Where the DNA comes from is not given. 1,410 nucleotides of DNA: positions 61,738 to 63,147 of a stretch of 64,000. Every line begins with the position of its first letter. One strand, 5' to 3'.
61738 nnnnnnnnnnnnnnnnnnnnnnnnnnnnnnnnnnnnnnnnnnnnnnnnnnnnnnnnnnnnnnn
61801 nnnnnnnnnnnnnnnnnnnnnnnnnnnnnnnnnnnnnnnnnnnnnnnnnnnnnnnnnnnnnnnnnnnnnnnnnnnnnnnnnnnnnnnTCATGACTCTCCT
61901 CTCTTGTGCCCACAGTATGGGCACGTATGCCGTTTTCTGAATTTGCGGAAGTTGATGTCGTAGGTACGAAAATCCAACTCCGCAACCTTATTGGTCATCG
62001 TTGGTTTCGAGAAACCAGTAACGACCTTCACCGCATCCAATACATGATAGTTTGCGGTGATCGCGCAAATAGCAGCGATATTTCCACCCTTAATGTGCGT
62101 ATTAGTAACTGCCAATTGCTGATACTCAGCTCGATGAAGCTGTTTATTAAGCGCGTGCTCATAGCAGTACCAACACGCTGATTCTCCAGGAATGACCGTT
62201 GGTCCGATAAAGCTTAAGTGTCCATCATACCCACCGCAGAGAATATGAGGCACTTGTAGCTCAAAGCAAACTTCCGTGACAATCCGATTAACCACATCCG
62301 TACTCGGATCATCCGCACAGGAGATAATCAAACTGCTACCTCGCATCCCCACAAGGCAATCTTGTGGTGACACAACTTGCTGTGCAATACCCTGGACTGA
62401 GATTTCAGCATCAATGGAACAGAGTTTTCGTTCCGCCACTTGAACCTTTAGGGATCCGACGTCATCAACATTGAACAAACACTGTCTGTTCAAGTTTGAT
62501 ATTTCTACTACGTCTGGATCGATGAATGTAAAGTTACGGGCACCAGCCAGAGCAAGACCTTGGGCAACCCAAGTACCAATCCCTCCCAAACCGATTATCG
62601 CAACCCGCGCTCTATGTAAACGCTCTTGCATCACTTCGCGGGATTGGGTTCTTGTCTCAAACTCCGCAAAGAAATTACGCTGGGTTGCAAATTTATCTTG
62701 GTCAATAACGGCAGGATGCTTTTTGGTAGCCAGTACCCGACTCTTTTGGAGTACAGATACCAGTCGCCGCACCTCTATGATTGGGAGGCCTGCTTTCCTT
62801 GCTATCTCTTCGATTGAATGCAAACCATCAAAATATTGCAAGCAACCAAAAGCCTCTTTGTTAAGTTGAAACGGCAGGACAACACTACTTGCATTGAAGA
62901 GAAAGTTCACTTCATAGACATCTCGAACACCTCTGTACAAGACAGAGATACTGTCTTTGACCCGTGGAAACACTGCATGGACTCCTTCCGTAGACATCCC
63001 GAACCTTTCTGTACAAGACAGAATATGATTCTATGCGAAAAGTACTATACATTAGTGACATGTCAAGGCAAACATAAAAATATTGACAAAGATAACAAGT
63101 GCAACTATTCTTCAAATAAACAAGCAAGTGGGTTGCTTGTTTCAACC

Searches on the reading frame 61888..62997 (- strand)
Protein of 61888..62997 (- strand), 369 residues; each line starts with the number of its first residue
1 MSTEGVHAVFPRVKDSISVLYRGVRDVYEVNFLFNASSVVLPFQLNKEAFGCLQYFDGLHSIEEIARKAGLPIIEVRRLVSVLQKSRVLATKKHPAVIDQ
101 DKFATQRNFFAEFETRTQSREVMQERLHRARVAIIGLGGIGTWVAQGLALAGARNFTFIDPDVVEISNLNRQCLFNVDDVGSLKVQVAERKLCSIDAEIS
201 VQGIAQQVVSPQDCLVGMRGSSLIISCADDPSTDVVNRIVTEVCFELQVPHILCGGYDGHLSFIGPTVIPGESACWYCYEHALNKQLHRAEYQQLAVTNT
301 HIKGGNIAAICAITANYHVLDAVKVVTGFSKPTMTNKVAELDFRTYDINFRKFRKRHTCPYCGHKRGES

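Call 3: search_protein_families(library=pfam, proteins=[window:61888-62997:-], max_evalue=0.01)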
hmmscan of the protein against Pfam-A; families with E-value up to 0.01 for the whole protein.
window:61888-62997:- (369 aa): 3 families
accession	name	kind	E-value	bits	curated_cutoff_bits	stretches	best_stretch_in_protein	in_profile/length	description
PF00899.27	ThiF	-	6.2e-44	150.4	28.1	1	121-359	12-236/238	ThiF family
PF24064.2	HTH_NPRL3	-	0.00017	21.9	27.2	1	53-85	27-59/62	GATOR1 complex protein NPRL3, C-terminal HTH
PF02826.25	2-Hacid_dh_C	-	0.0027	17.5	25.1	1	117-161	24-67/178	D-isomer specific 2-hydroxyacid dehydrogenase, NAD binding domain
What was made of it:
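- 61888..62997 (-): MccB-like ThiF-family adenylyltransferase, 369 aa, with an N-terminal RRE (peptide clamp). Pfam ThiF 6e-44 (call 3).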

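Call 24: search_solved_structures(query=window:61888-62997:-, max_evalue=0.001)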
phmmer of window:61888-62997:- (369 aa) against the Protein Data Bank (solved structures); distinct sequences matched with E-value up to 0.001: 71 (the best 60 are shown).
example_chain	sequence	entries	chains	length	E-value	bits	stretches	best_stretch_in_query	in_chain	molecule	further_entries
3h5a_A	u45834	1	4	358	2.1e-27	99.3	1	107-366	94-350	MccB protein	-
3h5n_A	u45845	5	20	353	3.3e-27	98.7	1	107-365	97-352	MccB protein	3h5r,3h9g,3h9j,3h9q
6om4_A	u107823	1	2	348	4.9e-27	98.1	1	107-363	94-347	MccB protein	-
5ff5_A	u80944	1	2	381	2.5e-19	72.8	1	106-350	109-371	PaaA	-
1zud_1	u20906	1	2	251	2.3e-18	69.6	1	124-365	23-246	Adenylyltransferase thiF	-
1zfn_A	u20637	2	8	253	2.3e-18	69.6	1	124-365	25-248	Adenylyltransferase thiF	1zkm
1jw9_B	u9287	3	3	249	4.9e-18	68.5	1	124-363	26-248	MOLYBDOPTERIN BIOSYNTHESIS MOEB PROTEIN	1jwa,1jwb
5l6h_A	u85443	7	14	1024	2.5e-16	62.9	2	126-202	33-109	Ubiquitin-activating enzyme E1 1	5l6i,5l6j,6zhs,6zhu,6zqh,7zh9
6nya_A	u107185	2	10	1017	2.6e-16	62.9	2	126-202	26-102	Ubiquitin-activating enzyme E1 1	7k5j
3cmm_A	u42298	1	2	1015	2.6e-16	62.9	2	126-202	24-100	Ubiquitin-activating enzyme E1 1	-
4nnj_A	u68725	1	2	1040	2.6e-16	62.8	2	126-202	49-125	Ubiquitin-activating enzyme E1 1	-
5tr4_A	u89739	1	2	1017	2.6e-16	62.8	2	126-202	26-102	Ubiquitin-activating enzyme E1 1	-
6zht_C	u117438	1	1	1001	1.5e-15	60.4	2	126-202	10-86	Ubiquitin-activating enzyme E1 1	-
4ii2_A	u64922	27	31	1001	1.6e-14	57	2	122-202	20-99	Ubiquitin-activating enzyme E1 1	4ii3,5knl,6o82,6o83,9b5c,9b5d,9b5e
5um6_A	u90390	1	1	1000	1.6e-14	57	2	122-202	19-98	Ubiquitin-activating enzyme E1 1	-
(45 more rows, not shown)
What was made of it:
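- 61888..62997 (-): Closest solved structure is MccB at 2e-27 (call 24).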

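Call 31: find_homologous_proteins(query=window:61888-62997:-)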
Query window:61888-62997:- (369 aa): 81 proteins with E <= 0.001 among 2539 candidates.
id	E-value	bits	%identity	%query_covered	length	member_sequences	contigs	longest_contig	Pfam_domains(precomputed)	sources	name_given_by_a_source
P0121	7.1e-229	777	92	100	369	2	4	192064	PF00899.28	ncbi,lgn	-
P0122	6.9e-211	718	88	98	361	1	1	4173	PF00899.28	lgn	-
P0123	6.6e-205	698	84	98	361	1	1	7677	PF00899.28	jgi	jgi:molybdopterin-synthase adenylyltransferase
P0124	5.7e-201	685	83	98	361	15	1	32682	PF00899.28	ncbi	-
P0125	7.2e-201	685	83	98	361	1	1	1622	PF00899.28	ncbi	-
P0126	3.5e-199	679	82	98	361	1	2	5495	PF00899.28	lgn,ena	-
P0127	1.9e-189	647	79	98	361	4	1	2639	PF00899.28,PF24064.3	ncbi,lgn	-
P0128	1.3e-184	631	76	98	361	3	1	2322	PF00899.28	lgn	-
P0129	2.9e-179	614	75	98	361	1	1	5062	PF00899.28,PF24064.3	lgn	-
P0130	1.1e-173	595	71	98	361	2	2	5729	PF00899.28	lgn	-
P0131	2.4e-171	588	71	97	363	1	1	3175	PF00899.28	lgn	-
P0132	2.1e-160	552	67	98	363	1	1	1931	PF00899.28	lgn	-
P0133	4.1e-144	498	59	96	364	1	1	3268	PF00899.28,PF24064.3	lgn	-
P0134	4.7e-144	498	59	98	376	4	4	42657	PF00899.28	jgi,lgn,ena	-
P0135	9.7e-144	497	60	97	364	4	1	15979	PF00899.28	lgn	-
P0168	5.6e-103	363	47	96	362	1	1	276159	PF00899.28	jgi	jgi:molybdopterin-synthase adenylyltransferase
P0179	1.4e-78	283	40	91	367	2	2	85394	PF00899.28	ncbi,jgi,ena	-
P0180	2.1e-77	279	37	89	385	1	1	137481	PF00899.28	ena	-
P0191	1.8e-55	207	33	96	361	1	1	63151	PF00899.28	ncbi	-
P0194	2.2e-48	183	38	69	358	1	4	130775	PF00899.28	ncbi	-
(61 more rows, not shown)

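Call 33: find_encoding_contigs(protein=P0168, flank=4000, max_places=1)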
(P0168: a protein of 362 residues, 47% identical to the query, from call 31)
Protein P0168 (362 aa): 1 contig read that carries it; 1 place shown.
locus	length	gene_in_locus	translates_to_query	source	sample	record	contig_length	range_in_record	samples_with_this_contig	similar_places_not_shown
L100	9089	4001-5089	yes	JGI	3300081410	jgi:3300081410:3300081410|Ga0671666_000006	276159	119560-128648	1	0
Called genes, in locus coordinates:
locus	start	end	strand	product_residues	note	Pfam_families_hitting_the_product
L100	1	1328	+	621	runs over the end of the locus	PF00664:ABC_membrane, PF00005:ABC_tran, PF02463:SMC_N (faint)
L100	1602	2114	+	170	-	PF01936:NYN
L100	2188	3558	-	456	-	PF02463:SMC_N (faint), PF03308:MeaB (faint), PF13175:AAA_15 (faint), PF13191:AAA_16 (faint), PF13555:AAA_29 (weak), PF20720:nSTAND3 (faint), PF00005:ABC_tran, PF00005:ABC_tran, +10 more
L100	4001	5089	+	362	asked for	PF00899:ThiF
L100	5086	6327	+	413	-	PF00491:Arginase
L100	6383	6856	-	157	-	PF03412:Peptidase_C39, PF13529:Peptidase_C39_2 (weak)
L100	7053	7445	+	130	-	PF20329:DUF6624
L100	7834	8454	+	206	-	-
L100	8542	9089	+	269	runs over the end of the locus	-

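Call 34: find_encoding_contigs(protein=P0180, flank=4000, max_places=1)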
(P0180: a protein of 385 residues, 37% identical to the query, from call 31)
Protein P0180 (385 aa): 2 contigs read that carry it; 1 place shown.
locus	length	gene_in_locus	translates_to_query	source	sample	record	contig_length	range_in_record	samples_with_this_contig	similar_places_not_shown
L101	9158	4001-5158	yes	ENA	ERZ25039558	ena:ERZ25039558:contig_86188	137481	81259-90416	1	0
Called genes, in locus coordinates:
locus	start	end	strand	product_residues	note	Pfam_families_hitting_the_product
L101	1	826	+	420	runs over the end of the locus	-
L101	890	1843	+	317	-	-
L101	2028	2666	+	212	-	-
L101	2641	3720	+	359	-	PF01507:PAPS_reduct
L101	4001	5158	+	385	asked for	PF00899:ThiF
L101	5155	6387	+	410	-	PF00491:Arginase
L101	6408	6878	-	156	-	PF03412:Peptidase_C39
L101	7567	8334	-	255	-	PF06114:Peptidase_M78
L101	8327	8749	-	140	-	-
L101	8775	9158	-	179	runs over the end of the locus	-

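Call 35: find_encoding_contigs(protein=P0191, flank=4000, max_places=1)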
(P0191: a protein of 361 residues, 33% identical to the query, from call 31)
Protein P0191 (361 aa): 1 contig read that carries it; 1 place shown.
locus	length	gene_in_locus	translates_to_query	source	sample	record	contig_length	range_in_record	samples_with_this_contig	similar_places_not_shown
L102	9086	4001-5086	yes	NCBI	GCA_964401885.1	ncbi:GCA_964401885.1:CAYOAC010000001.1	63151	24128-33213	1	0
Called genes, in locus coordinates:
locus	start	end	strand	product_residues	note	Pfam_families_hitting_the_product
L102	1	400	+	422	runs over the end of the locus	PF01541:GIY-YIG (weak), PF02151:UVR (faint), PF08459:UvrC_RNaseH_dom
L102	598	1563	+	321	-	PF01820:Dala_Dala_lig_N (weak), PF01071:GARS_A (weak), PF02655:ATP-grasp_3 (weak), PF08443:RimK (weak), PF02222:ATP-grasp (weak), PF07478:Dala_Dala_lig_C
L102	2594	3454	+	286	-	-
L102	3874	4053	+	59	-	-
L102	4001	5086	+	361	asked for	PF00899:ThiF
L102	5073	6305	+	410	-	PF00491:Arginase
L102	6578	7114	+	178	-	PF13302:Acetyltransf_3, PF13420:Acetyltransf_4, PF13523:Acetyltransf_8, PF00583:Acetyltransf_1, PF13508:Acetyltransf_7 (weak)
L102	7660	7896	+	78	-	-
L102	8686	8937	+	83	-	-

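Call 55: predict_structure(alignment_id=A5)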
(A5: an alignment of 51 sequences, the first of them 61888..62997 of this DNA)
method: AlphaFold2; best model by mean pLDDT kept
length: 369 residues; sequences in the alignment: 51
mean_pLDDT: 90.4   pTM: 0.89
mean pLDDT of the five models: 90.4, 90.2, 89.9, 89.2, 88.6
residues with pLDDT >= 90: 286; 70-90: 49; 50-70: 26; < 50: 8
segments of 3 or more residues with pLDDT < 50: 1-5, 367-369
pLDDT, mean of each block of 10 residues (from residue 1): 58 94 96 94 95 93 94 95 94 66 92 90 97 97 98 98 94 96 98 97 97 90 96 93 97 79 93 96 84 70 73 96 97 96 92 94 64
secondary structure, 60 per line:
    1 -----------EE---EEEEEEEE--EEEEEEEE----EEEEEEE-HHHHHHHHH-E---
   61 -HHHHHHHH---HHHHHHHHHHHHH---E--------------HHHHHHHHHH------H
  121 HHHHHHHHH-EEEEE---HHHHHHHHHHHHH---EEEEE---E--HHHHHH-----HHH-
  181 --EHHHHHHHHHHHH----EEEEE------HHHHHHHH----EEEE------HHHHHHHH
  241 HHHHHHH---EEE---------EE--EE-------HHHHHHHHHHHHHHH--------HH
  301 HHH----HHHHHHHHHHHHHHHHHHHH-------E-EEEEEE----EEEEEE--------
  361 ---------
elements in order: E17-24 E27-34 E39-45 H47-55 H62-69 H73-85 H104-113 H120-129 E131-135 H139-151 E155-159 H166-171 H184-195 E200-204 H211-218 E223-226 H233-247 E251-253 H276-290 H299-303 H308-327 E337-342 E347-352

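Call 58: fold_search(model_id=the predicted structure, library=pdb)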
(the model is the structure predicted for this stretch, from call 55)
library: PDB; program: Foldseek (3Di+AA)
matches with E <= 10: 1748; with E <= 0.001: 236
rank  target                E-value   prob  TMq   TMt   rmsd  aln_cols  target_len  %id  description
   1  3h9j_D                3.1e-23  1.00  0.73  0.81   5.1       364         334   21  Crystal structure of E. coli MccB + AMPCPP + SeMeT MccA (released 2009-06-16)
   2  3h5n_D                1.9e-22  1.00  0.75  0.82   5.1       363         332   21  Crystal structure of E. coli MccB + ATP (released 2009-06-16)
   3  3h5n_A                2.5e-22  1.00  0.75  0.81   5.1       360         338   21  Crystal structure of E. coli MccB + ATP (released 2009-06-16)
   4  3h5r_D                2.6e-22  1.00  0.74  0.81   5.2       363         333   21  Crystal structure of E. coli MccB + Succinimide (released 2009-06-16)
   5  3h9j_C                2.8e-22  1.00  0.75  0.80   5.4       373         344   20  Crystal structure of E. coli MccB + AMPCPP + SeMeT MccA (released 2009-06-16)
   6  3h5r_C                5.6e-22  1.00  0.75  0.80   5.5       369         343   20  Crystal structure of E. coli MccB + Succinimide (released 2009-06-16)
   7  3h5n_C                8.4e-22  1.00  0.74  0.80   5.4       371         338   20  Crystal structure of E. coli MccB + ATP (released 2009-06-16)
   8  3h9j_A                9.4e-22  1.00  0.75  0.81   5.1       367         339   20  Crystal structure of E. coli MccB + AMPCPP + SeMeT MccA (released 2009-06-16)
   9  3h9j_B                1.3e-21  1.00  0.73  0.79   5.0       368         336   20  Crystal structure of E. coli MccB + AMPCPP + SeMeT MccA (released 2009-06-16)
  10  3h9q_C                1.4e-21  1.00  0.72  0.77   5.7       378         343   20  Crystal structure of E. coli MccB + SeMet MccA (released 2009-06-16)
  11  3h9g_C                1.5e-21  1.00  0.73  0.78   5.2       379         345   20  Crystal structure of E. coli MccB + MccA-N7isoASN (released 2009-06-16)
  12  3h5r_A                1.7e-21  1.00  0.74  0.80   5.1       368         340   20  Crystal structure of E. coli MccB + Succinimide (released 2009-06-16)
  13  6om4_A                2.2e-21  1.00  0.73  0.77   4.6       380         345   20  The structure of Microcin C7 biosynthetic enzyme MccB in complex with N-formylated MccA (released 2019-05-22)
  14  3h5a_D                2.4e-21  1.00  0.72  0.76   5.6       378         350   21  Crystal structure of E. coli MccB (released 2009-06-16)
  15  3h9q_A                2.8e-21  1.00  0.75  0.81   5.0       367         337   20  Crystal structure of E. coli MccB + SeMet MccA (released 2009-06-16)
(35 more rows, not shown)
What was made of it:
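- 61888..62997 (-): AF2 pLDDT 90, with Foldseek matching MccB over about 364 columns at TM 0.73-0.82 (calls 55, 58).
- On RiPP-type biosynthetic cassette (generic): The ThiF N-terminus has beta-beta-beta-alpha-alpha-alpha topology and aligns with the MccB clamp (calls 55, 58).
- On Microcin C-like peptidyl-nucleotides: Calls 24, 55 and 58.
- Closest known: Microcin C biosynthesis. Same: A ThiF-family enzyme with an N-terminal peptide clamp is the closest solved relative (phmmer 2e-27; full-length Foldseek TM 0.73-0.82; calls 24, 58).
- Closest known: Pantocin A PaaP/PaaA. Same: PaaA is the second-closest solved relative (2.5e-19; Foldseek TM about 0.7; calls 24, 58).
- The model matches MccB end to end (calls 24, 55, 58). 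MccB is the closest solved relative in both sequence and fold (calls 24, 58).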

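Call 72: find_encoding_contigs(protein=P0194, flank=4000, max_places=1)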
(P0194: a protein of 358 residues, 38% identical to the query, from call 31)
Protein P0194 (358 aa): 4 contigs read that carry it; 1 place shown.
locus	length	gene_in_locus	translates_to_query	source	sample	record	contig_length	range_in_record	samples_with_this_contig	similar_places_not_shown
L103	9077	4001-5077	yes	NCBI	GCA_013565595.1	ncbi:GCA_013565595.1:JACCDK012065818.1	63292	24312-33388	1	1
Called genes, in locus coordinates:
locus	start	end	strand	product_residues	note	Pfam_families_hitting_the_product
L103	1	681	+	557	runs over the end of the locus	-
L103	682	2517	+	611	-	PF16927:HisKA_7TM, PF00512:HisKA, PF02518:HATPase_c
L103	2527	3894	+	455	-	PF00675:Peptidase_M16, PF05193:Peptidase_M16_C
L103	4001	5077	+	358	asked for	PF00899:ThiF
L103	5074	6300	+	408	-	PF00491:Arginase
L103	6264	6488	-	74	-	-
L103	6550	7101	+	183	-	PF13302:Acetyltransf_3, PF13420:Acetyltransf_4, PF13523:Acetyltransf_8, PF00583:Acetyltransf_1, PF13508:Acetyltransf_7 (weak)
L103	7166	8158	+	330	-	PF00579:tRNA-synt_1b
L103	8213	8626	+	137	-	PF02452:PemK_toxin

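Call 73: find_encoding_contigs(protein=P0179, flank=4000, max_places=1)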
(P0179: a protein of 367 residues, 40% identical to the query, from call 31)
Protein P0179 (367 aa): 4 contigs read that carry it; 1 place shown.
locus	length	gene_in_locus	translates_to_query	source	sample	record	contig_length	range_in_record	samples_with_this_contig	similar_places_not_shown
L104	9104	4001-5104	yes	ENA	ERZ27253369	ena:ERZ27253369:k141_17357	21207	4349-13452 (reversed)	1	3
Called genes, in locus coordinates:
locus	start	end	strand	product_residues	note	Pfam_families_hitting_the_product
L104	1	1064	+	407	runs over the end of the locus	PF03979:Sigma70_r1_1, PF00140:Sigma70_r1_2, PF04542:Sigma70_r2, PF04539:Sigma70_r3, PF04545:Sigma70_r4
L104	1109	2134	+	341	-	PF01916:DS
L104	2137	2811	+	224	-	-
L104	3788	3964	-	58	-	-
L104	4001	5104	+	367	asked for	PF00899:ThiF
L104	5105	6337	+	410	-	PF00491:Arginase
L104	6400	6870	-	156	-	PF03412:Peptidase_C39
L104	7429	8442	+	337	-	PF02743:dCache_1, PF17201:Cache_3-Cache_2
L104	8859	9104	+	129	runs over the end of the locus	PF00072:Response_reg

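Call 81: search_protein_families(library=ncbifam, proteins=[window:61888-62997:-], max_evalue=0.01)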
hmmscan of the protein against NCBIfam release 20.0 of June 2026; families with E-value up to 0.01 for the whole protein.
window:61888-62997:- (369 aa): 27 families (the best 25 are shown)
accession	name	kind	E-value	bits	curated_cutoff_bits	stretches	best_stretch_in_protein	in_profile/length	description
TIGR02356.1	adenyl_thiF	equivalog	2.7e-28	98.7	275.25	1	123-325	15-202/203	thiazole biosynthesis adenylyltransferase ThiF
NF004281.0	PRK05690.1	subfamily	7.7e-27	94.1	266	1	124-363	27-249/250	molybdopterin-synthase adenylyltransferase MoeB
TIGR02355.1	moeB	equivalog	2.8e-23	82.6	376.55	1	124-362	19-240/240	molybdopterin-synthase adenylyltransferase MoeB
NF006444.0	PRK08762.1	equivalog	3.2e-22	78.7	449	1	123-365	141-370/387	molybdopterin-synthase adenylyltransferase MoeB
NF004111.0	PRK05600.1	equivalog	1.1e-21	77.3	437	1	123-234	35-145/371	ThiF family adenylyltransferase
NF006395.0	PRK08644.1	equivalog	3.3e-21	75.9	159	1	116-234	17-133/215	sulfur carrier protein ThiS adenylyltransferase ThiF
NF009123.0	PRK12475.1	subfamily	1.7e-16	60.4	510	1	121-366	16-247/338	MoeB/ThiF family adenylyltransferase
NF005902.0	PRK07878.1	equivalog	3.5e-16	59.1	647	1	124-354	37-253/392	adenylyltransferase/sulfurtransferase MoeZ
NF047750.1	SAMPActivE1UbaA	equivalog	5.3e-16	58.8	450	1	124-365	27-251/270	SAMP-activating enzyme E1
NF006204.0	PRK08328.1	equivalog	6.3e-16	58.7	339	1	124-342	22-220/231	hypothetical protein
TIGR02354.1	thiF_fam2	equivalog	1.4e-15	57.7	152.2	1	118-208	10-99/200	thiamine biosynthesis protein ThiF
TIGR03603.1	cyclo_dehy_ocin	subfamily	1.3e-13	51.3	187.65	1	127-363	72-296/319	thiazole/oxazole-forming peptide maturase, SagC family component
NF011696.0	PRK15116.1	equivalog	2.1e-13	50.6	304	1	126-260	27-158/268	tRNA cyclic N6-threonylcarbamoyladenosine(37) synthase TcdA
NF006077.0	PRK08223.1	equivalog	2.1e-13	49.9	266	1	123-208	22-107/296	hypothetical protein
NF005646.0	PRK07411.1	equivalog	2.8e-13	49.8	633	1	124-357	33-248/390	molybdopterin-synthase adenylyltransferase MoeB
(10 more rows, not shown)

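Call 87: search_protein_families(library=padloc, proteins=[window:61888-62997:-], max_evalue=0.001)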
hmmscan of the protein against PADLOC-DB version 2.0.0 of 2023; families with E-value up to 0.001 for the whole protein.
window:61888-62997:- (369 aa): 33 families (the best 25 are shown)
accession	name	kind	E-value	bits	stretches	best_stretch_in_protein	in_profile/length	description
PDLC00855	E1-E2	-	7.7e-18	62.8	1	99-207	273-379/579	E1-E2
PDLC00844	E1-E2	-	3.3e-14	50.4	1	114-233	261-380/489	E1-E2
PDLC00835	E1-E2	-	2.1e-13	47.6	1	119-246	363-486/778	E1-E2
PDLC00848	E1-E2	-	4.3e-13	46.4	1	117-228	362-473/607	E1-E2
PDLC00832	E1-E2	-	9.3e-13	45.2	1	116-206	325-414/588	E1-E2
PDLC00837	E1-E2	-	1.3e-12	45.3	1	100-234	295-434/593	E1-E2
PDLC00836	E1-E2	-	2.7e-12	44.1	1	120-230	332-443/602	E1-E2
PDLC00829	E1-E2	-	4e-12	44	1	125-283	167-323/426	E1-E2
PDLC00857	E1-E2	-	4.9e-12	43.1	1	125-212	342-428/589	E1-E2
PDLC00840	E1-E2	-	4.2e-11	40.6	1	121-192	205-275/458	E1-E2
PDLC00839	E1-E2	-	2.1e-10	37.5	1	117-208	358-448/602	E1-E2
PDLC00828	E1-E2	-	2.6e-10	38.1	1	125-243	171-286/431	E1-E2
PDLC00850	E1-E2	-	1e-09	35.4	1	129-209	314-393/566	E1-E2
PDLC00846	E1-E2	-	2.2e-09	34.5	1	119-235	307-425/587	E1-E2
PDLC00849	E1-E2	-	2.8e-09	34.2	1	115-209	319-412/582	E1-E2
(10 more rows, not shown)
